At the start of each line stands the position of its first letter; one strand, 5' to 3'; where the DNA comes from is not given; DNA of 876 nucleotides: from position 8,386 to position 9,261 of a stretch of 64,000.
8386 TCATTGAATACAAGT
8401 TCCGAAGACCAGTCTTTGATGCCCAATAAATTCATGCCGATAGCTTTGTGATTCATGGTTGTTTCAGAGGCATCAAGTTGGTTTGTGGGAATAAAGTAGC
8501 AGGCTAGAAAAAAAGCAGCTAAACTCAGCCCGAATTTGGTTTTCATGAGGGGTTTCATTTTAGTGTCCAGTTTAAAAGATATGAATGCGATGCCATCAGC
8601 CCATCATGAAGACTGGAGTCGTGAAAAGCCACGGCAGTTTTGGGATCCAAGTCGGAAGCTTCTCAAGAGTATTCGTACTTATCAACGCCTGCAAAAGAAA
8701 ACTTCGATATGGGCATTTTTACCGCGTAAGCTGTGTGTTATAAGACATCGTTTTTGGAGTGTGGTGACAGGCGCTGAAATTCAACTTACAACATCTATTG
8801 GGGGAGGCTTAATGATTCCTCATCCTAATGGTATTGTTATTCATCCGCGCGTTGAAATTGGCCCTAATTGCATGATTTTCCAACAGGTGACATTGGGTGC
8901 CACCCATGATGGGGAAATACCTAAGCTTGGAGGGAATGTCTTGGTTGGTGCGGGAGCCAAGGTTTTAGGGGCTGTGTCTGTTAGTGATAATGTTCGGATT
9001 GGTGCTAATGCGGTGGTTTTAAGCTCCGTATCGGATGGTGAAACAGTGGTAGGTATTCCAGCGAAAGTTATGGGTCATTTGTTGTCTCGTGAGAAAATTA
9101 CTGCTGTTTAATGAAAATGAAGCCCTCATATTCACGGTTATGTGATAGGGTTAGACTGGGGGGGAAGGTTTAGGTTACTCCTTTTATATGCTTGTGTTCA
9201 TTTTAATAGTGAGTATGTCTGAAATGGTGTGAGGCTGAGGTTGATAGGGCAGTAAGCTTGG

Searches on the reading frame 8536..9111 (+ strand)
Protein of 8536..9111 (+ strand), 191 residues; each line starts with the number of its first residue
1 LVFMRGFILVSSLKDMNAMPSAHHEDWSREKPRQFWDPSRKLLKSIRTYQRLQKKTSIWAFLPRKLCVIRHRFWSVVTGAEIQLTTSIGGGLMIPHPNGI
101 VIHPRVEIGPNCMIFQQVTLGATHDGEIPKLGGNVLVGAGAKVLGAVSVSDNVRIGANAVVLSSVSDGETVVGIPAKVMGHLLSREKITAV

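Call 14: search_protein_families(library=pfam, proteins=[window:8536-9111:+], max_evalue=0.0001)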
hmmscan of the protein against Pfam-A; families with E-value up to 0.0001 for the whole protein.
window:8536-9111:+ (191 aa): 1 family
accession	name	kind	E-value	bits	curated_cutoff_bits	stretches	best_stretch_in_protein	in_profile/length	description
PF00132.30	Hexapep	-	1.2e-09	37.9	27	1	130-161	3-34/36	Bacterial transferase hexapeptide (six repeats)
